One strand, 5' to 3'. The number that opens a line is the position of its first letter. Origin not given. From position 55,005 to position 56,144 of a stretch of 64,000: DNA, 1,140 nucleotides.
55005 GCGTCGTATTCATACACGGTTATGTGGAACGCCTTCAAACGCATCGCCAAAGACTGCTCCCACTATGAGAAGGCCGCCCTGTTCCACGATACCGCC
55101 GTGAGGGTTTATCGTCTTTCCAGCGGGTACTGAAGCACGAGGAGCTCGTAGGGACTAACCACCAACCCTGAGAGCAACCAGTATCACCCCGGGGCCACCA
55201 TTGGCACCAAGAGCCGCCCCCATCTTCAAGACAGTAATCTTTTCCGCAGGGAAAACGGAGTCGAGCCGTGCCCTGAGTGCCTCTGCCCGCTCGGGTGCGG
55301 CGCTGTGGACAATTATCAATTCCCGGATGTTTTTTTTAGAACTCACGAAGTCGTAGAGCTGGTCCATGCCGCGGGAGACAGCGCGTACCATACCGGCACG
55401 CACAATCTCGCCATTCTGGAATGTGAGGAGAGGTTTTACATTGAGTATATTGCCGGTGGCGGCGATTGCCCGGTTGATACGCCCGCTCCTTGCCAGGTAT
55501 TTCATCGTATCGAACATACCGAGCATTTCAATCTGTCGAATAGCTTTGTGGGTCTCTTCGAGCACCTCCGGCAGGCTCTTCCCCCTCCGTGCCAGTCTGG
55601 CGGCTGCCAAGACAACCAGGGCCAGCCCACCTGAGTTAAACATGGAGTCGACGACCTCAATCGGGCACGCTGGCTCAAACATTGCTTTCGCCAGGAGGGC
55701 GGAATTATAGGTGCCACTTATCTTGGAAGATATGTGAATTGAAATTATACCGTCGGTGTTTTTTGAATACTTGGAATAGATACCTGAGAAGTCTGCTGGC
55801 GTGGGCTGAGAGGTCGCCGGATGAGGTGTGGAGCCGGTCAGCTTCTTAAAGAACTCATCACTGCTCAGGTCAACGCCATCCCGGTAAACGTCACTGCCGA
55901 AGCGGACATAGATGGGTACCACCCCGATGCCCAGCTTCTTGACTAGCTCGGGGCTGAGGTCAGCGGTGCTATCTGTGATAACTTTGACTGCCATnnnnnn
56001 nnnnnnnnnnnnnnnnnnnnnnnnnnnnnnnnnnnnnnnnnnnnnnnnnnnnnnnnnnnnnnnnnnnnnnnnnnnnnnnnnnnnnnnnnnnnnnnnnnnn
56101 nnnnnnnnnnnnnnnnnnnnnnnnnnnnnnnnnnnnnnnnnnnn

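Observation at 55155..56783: Heliorhodopsin gene coupled to a DegV fatty-acid-binding protein gene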

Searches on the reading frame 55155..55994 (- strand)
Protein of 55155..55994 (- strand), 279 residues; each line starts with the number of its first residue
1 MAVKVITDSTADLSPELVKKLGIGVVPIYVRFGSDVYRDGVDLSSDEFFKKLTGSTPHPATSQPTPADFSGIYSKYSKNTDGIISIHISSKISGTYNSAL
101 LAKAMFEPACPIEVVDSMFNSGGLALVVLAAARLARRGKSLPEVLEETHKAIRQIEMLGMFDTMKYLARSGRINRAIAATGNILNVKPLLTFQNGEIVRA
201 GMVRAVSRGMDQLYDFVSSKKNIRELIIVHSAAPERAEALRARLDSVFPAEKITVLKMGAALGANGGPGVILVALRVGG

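Call 3: search_protein_families(library=pfam, proteins=[window:55155-55994:-], max_evalue=0.01)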
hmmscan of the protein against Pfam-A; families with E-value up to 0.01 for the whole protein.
window:55155-55994:- (279 aa): 1 family
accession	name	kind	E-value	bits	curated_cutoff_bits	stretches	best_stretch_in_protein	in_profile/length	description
PF02645.21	DegV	-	1.7e-76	257.6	27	1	3-272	2-274/280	Uncharacterised protein, DegV family COG1307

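Call 14: find_homologous_proteins(query=window:55155-55994:-, max_evalue=1e-10)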
Query window:55155-55994:- (279 aa): 2159 proteins with E <= 1e-10 among 8000 candidates; the best 120 are listed.
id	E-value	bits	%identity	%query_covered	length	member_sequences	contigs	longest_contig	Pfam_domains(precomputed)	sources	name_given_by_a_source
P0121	2.7e-173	592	99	100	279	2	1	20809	PF02645.22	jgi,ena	-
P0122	8.7e-157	538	89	100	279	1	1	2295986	PF02645.22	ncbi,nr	ncbi:MAG: DegV family protein [Dehalococcoidales bacterium]|nr:MAG: DegV family protein [Dehalococco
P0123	5.3e-155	532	88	100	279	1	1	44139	PF02645.22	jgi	-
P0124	5.1e-153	526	88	100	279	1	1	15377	PF02645.22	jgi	-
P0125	7.7e-153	525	88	100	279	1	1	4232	PF02645.22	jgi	jgi:DegV family protein with EDD domain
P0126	5.4e-152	522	87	100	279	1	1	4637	PF02645.22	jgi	jgi:DegV family protein with EDD domain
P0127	3.3e-149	513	85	100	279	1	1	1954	PF02645.22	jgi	jgi:DegV family protein with EDD domain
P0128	3.4e-148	510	86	99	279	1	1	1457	PF02645.22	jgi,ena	-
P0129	3.6e-148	510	85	100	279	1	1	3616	PF02645.22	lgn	-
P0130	4.7e-148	509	85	99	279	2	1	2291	PF02645.22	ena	-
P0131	3.8e-147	506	84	100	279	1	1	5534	PF02645.22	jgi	jgi:DegV family protein with EDD domain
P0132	2.8e-146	503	83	100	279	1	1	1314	PF02645.22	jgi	jgi:DegV family protein with EDD domain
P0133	3.2e-146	503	85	99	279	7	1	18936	PF02645.22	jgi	jgi:DegV family protein with EDD domain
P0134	3.2e-146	503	84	100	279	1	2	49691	PF02645.22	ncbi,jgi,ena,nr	ncbi:MAG TPA: DegV family protein [Dehalococcoidia bacterium]|nr:DegV family protein [Dehalococcoidi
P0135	6.0e-146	502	85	100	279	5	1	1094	PF02645.22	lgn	-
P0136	6.8e-146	502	85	100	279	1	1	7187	PF02645.22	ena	-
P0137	6.5e-143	492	82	100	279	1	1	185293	PF02645.22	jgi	jgi:DegV family protein with EDD domain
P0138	3.9e-142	490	82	100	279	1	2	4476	PF13684.12,PF02645.22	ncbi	-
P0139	8.3e-142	489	83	99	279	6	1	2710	PF02645.22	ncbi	-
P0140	3.6e-139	480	80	99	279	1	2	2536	PF02645.22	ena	-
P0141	6.0e-138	476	81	100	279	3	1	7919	PF02645.22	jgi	jgi:DegV family protein with EDD domain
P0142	1.2e-132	459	77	100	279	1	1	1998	PF02645.22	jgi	-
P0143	8.2e-131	453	76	100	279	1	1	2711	PF02645.22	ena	-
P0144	8.9e-130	449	76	100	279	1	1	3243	PF02645.22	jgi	jgi:DegV family protein with EDD domain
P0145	1.4e-115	403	64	99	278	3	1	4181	PF02645.22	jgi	jgi:DegV family protein with EDD domain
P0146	1.7e-115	403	65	99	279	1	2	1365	PF02645.22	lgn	-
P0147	2.3e-115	402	65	99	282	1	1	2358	PF13684.12,PF02645.22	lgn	-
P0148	1.6e-113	396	62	99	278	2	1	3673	PF02645.22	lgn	-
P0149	2.9e-113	395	64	99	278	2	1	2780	PF02645.22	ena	-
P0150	4.4e-113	395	63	99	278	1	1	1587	PF02645.22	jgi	jgi:DegV family protein with EDD domain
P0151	4.5e-113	395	63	100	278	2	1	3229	PF13684.12,PF02645.22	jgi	jgi:DegV family protein with EDD domain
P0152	6.0e-113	394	63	99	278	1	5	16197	PF02645.22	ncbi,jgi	jgi:DegV family protein with EDD domain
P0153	1.5e-111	390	63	99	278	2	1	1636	PF02645.22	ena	-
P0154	2.3e-110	386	60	100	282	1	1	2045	PF02645.22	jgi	jgi:DegV family protein with EDD domain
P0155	3.0e-110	385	63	99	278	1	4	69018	PF02645.22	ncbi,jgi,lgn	-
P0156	3.0e-110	385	63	99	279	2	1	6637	PF02645.22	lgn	-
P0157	5.8e-110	384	63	99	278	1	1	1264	PF13684.12,PF02645.22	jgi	jgi:DegV family protein with EDD domain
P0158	7.8e-110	384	62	99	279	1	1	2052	PF13684.12,PF02645.22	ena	-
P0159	9.0e-110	384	63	99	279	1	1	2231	PF02645.22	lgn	-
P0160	1.4e-109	383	62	99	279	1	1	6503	PF02645.22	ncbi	-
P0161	2.2e-109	383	62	99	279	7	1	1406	PF02645.22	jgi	jgi:DegV family protein with EDD domain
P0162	2.2e-109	383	63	100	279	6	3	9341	PF02645.22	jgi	-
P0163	3.2e-109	382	63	99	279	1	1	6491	PF02645.22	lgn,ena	-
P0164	3.3e-109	382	63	99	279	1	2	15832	PF02645.22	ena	-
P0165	6.4e-109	381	62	99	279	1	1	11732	PF02645.22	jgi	-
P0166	8.5e-109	381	62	99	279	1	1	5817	PF02645.22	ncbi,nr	ncbi:MAG TPA: DegV family protein [Dehalococcoidales bacterium]|nr:DegV family protein [Dehalococcoi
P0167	1.1e-108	380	62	99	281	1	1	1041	PF02645.22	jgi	-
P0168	1.2e-108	380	63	99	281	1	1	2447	PF02645.22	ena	-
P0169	1.7e-108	380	62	99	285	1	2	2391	PF02645.22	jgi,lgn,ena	-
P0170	1.7e-108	380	62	99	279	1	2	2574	PF02645.22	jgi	-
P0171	2.3e-108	379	62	99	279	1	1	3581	PF02645.22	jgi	-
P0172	2.8e-108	379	62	99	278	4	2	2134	PF02645.22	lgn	-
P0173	6.8e-108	378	62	99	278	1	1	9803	PF02645.22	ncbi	-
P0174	3.0e-107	376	61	99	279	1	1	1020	PF02645.22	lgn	-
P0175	3.0e-107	376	60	99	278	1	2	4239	PF02645.22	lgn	-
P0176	6.5e-107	375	64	99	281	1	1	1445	PF02645.22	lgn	-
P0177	7.8e-107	374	62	99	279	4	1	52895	PF02645.22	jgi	jgi:DegV family protein with EDD domain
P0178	9.6e-107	374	61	99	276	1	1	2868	PF02645.22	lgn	-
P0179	1.0e-106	374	61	98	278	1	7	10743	PF02645.22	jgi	jgi:DegV family protein with EDD domain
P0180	1.1e-106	374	62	98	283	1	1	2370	PF13684.12,PF02645.22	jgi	jgi:DegV family protein with EDD domain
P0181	1.2e-106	374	61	100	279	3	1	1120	PF02645.22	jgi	-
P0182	1.2e-106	374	61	99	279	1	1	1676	PF13684.12,PF02645.22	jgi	jgi:DegV family protein with EDD domain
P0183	1.5e-106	373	61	100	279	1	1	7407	PF13684.12,PF02645.22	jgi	jgi:DegV family protein with EDD domain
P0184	1.6e-106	373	62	99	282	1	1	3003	PF13684.12,PF02645.22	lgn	-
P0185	2.1e-106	373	61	99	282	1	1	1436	PF02645.22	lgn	-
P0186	2.1e-106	373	63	99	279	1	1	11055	PF02645.22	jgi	jgi:DegV family protein with EDD domain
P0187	3.0e-106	372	61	99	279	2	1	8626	PF02645.22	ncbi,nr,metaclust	ncbi:MAG: hypothetical protein A2Y89_02965 [Chloroflexi bacterium RBG_13_51_18]|nr:MAG: hypothetical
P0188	3.4e-106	372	61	99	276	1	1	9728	PF02645.22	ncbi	ncbi:DegV family protein [Chloroflexota bacterium]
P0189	3.7e-106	372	63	100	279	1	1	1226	PF02645.22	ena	-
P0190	6.5e-106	371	60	99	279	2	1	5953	PF02645.22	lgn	-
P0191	1.2e-105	370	61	99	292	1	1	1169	PF02645.22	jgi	-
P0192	1.3e-105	370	61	99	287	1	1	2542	PF02645.22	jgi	jgi:DegV family protein with EDD domain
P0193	1.3e-105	370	61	99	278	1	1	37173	PF02645.22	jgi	jgi:DegV family protein with EDD domain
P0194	1.4e-105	370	59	99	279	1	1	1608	PF02645.22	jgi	jgi:DegV family protein with EDD domain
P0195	1.6e-105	370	60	99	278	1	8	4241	PF02645.22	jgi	jgi:DegV family protein with EDD domain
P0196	1.8e-105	370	63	100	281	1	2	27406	PF02645.22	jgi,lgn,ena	-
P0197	1.9e-105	370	61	99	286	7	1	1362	PF02645.22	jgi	jgi:DegV family protein with EDD domain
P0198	3.4e-105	369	61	99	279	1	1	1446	PF02645.22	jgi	jgi:DegV family protein with EDD domain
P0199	3.5e-105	369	61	99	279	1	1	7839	PF02645.22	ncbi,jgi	-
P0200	3.6e-105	369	61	99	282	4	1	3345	PF02645.22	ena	-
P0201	4.2e-105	369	60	99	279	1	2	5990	PF13684.12,PF02645.22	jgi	-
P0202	5.3e-105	368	60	99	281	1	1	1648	PF02645.22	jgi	jgi:DegV family protein with EDD domain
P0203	5.9e-105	368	60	99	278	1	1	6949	PF02645.22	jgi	jgi:DegV family protein with EDD domain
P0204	6.0e-105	368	60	100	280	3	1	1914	PF02645.22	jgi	-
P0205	6.6e-105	368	61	99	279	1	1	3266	PF02645.22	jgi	jgi:DegV family protein with EDD domain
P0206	6.6e-105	368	60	99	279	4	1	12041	PF02645.22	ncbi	-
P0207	6.7e-105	368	61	99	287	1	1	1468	PF02645.22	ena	-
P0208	7.7e-105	368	61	99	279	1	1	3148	PF02645.22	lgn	-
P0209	7.7e-105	368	60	100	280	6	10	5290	PF02645.22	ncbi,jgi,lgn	-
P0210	9.1e-105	367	61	99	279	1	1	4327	PF02645.22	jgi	jgi:DegV family protein with EDD domain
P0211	1.1e-104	367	61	99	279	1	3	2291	PF02645.22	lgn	-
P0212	1.3e-104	367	60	98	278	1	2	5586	PF02645.22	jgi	jgi:DegV family protein with EDD domain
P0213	1.3e-104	367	59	99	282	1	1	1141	PF02645.22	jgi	-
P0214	1.4e-104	367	59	99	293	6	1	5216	PF02645.22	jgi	-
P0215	1.4e-104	367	60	100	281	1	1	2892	PF02645.22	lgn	-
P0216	1.5e-104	367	59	99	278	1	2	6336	PF02645.22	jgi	jgi:DegV family protein with EDD domain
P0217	1.7e-104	367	61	99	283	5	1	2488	PF02645.22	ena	-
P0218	1.8e-104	366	59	100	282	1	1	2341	PF02645.22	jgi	jgi:DegV family protein with EDD domain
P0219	2.4e-104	366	60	99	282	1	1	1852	PF13684.12,PF02645.22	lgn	-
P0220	2.8e-104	366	60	99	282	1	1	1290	PF02645.22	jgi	jgi:DegV family protein with EDD domain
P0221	3.0e-104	366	60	99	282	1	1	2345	PF13684.12,PF02645.22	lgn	-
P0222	3.4e-104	366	61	99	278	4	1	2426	PF02645.22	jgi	-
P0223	3.5e-104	366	59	100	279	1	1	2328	PF02645.22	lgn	-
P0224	3.9e-104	365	59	99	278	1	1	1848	PF13684.12,PF02645.22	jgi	-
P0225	4.3e-104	365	60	99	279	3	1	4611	PF02645.22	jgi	jgi:DegV family protein with EDD domain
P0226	4.5e-104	365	60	99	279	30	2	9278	PF02645.22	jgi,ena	jgi:DegV family protein with EDD domain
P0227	4.6e-104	365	59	100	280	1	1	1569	PF02645.22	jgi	jgi:DegV family protein with EDD domain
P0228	4.7e-104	365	60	98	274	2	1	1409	PF02645.22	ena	-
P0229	5.4e-104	365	62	98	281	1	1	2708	PF02645.22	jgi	jgi:DegV family protein with EDD domain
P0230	5.8e-104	365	59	98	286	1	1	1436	PF02645.22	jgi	jgi:DegV family protein with EDD domain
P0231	1.0e-103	364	62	100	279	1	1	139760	PF13684.12,PF02645.22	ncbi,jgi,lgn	ncbi:MAG: DegV family protein [Dehalococcoidales bacterium]|jgi:DegV family protein with EDD domain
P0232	1.2e-103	364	60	99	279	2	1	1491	PF13684.12,PF02645.22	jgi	jgi:DegV family protein with EDD domain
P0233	1.4e-103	364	60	100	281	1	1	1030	PF02645.22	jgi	jgi:DegV family protein with EDD domain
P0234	1.7e-103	363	59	99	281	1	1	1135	PF02645.22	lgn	-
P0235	1.9e-103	363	62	99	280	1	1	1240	PF13684.12,PF02645.22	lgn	-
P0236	2.2e-103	363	60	100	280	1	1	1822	PF02645.22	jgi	jgi:DegV family protein with EDD domain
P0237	2.7e-103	363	60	100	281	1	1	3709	PF02645.22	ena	-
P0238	2.7e-103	363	58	99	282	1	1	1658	PF02645.22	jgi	jgi:DegV family protein with EDD domain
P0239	3.3e-103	362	59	100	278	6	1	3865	PF02645.22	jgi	jgi:DegV family protein with EDD domain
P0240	3.3e-103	362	61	100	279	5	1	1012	PF02645.22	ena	-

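Call 19: find_encoding_contigs(protein=P0122, flank=6000, max_places=3)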
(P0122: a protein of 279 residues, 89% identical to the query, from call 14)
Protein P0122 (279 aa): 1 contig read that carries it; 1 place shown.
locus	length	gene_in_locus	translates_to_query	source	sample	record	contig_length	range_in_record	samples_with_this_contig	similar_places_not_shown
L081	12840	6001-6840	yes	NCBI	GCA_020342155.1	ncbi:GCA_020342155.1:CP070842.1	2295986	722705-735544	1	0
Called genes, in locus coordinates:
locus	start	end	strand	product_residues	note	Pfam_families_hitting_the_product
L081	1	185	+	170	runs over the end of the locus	PF10706:Aminoglyc_resit, PF14907:NTP_transf_5 (weak)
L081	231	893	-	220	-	PF00702:Hydrolase, PF12710:HAD, PF13419:HAD_2, PF13242:Hydrolase_like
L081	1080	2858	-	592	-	PF00801:PKD, PF02369:Big_1 (faint), PF09134:Invasin_D3 (faint), PF18911:PKD_4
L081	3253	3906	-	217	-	PF06197:DUF998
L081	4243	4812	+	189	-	PF01625:PMSR, PF20939:MsrA_helical (weak)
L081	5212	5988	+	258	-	PF18761:Heliorhodopsin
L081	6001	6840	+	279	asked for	PF02645:DegV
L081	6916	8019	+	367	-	PF01740:STAS, PF13466:STAS_2 (weak)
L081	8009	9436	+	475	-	PF00890:FAD_binding_2 (weak), PF01266:DAO (weak), PF01946:Thi4 (weak), PF07992:Pyr_redox_2 (faint), PF12831:FAD_oxidored, PF13450:NAD_binding_8, PF01593:Amino_oxidase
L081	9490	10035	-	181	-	-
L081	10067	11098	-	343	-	PF04909:Amidohydro_2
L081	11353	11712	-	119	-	PF04430:DUF498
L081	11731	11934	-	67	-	PF09723:Zn_ribbon_8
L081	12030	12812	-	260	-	PF01135:PCMT, PF01209:Ubie_methyltran, PF13489:Methyltransf_23, PF06325:PrmA (weak), PF13847:Methyltransf_31, PF08241:Methyltransf_11, PF08242:Methyltransf_12, PF13649:Methyltransf_25, +1 more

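Call 25: find_related_loci(query=A2, collection=metagenome_contigs, flank=3500)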
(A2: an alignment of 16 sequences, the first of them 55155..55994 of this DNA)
Query A2 (279 aa) in metagenome_contigs; peptide patterns used: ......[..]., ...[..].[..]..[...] (x = any residue, [..] = any of these).
477 stretches matched a pattern; 216 encode a relative of the query (tblastn E <= 1e-3); the best 80 are kept; 80 distinct loci.
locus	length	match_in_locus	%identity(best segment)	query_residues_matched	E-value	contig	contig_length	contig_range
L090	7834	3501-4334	88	1-278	2e-156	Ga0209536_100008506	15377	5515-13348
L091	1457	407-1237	86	1-277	2e-164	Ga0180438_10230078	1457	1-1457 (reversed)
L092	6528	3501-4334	84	1-278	3e-138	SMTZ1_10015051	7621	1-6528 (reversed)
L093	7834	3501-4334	85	1-278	1e-137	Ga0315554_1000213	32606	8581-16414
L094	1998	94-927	77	1-278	2e-134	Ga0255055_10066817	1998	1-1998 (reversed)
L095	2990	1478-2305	62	1-276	7e-123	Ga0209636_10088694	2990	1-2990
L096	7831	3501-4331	62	1-277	3e-118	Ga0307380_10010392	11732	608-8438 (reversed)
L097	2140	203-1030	62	1-276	4e-125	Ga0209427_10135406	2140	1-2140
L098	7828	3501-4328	61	1-276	2e-115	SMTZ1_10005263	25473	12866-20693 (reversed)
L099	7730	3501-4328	61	1-276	7e-115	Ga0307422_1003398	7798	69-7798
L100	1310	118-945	59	1-276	1e-124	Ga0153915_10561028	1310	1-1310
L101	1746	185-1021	60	1-279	6e-123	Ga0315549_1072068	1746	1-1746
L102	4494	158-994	59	1-279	2e-114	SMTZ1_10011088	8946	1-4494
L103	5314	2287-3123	59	1-279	1e-114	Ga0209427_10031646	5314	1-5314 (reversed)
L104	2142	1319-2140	61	1-274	1e-120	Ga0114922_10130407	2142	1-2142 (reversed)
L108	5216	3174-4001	59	1-276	8e-114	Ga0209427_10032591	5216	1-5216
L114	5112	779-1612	61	1-278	2e-111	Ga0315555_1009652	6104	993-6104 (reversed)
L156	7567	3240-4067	54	1-276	4e-104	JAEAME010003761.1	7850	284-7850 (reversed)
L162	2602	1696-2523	57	1-276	3e-107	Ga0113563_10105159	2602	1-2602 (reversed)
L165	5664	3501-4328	57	1-276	5e-103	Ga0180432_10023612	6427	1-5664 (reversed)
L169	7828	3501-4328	57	1-276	4e-101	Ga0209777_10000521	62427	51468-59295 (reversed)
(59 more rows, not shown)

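Call 30: search_protein_families(library=pfam, proteins=[L098:2684-3469:+, L156:4098-4631:+, L162:1250-1582:+, L169:2913-3491:+, L165:2605-3060:+, L165:3204-3479:+, L108:2234-2884:-, L114:1-651:+], max_evalue=0.01)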
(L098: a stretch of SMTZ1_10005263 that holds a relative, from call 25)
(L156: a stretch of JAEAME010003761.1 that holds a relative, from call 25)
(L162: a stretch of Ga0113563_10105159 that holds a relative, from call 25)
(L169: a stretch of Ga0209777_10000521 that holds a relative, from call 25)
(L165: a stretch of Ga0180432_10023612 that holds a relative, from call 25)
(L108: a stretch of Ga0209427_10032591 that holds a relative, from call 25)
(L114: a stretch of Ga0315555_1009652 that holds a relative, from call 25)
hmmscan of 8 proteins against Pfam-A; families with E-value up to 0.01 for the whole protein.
L098:2684-3469:+ (261 aa): 1 family
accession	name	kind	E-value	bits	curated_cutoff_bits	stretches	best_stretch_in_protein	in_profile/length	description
PF03073.20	TspO_MBR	-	1.5e-05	25.2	24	1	44-170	29-143/145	TspO/MBR family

L156:4098-4631:+ (177 aa): 0 families

L162:1250-1582:+ (110 aa): 3 families
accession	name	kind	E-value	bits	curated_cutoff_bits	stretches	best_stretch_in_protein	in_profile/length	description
PF00578.27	AhpC-TSA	-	2e-12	47.6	26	1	1-80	45-123/124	AhpC/TSA family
PF08534.16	Redoxin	-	2.8e-07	30.9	26.6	1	8-95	54-146/148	Redoxin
PF13911.12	AhpC-TSA_2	-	0.0015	19.3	27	0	3-48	1-46/114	AhpC/TSA antioxidant enzyme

L169:2913-3491:+ (192 aa): 2 families
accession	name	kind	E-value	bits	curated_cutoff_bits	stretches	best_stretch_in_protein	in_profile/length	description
PF02777.23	Sod_Fe_C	-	6.6e-40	135.7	20.9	1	89-190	1-102/102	Iron/manganese superoxide dismutases, C-terminal domain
PF00081.27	Sod_Fe_N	-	4.5e-33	114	27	1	2-82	1-82/82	Iron/manganese superoxide dismutases, alpha-hairpin domain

L165:2605-3060:+ (151 aa): 3 families
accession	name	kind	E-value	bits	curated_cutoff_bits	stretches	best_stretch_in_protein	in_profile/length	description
PF01641.26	SelR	-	2e-48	163.6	24.9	1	36-148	1-114/116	SelR domain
PF24046.1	At4g08330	-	6.2e-05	23.5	27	1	107-136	71-100/129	At4g08330 beta-tent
PF03226.21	Yippee-Mis18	-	0.0032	18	26.6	1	65-148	2-95/108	Yippee zinc-binding/DNA-binding /Mis18, centromere assembly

L165:3204-3479:+ (91 aa): 1 family
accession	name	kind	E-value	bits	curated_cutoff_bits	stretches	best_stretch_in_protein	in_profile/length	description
PF11588.13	DUF3243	-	2e-23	82.9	27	1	13-89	2-78/79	Protein of unknown function (DUF3243)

L108:2234-2884:- (216 aa): 1 family
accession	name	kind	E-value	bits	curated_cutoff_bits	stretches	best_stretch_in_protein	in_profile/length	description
PF02310.24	B12-binding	-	8.8e-15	55.1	32.1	1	96-201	1-104/121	B12 binding domain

L114:1-651:+ (216 aa): 0 families
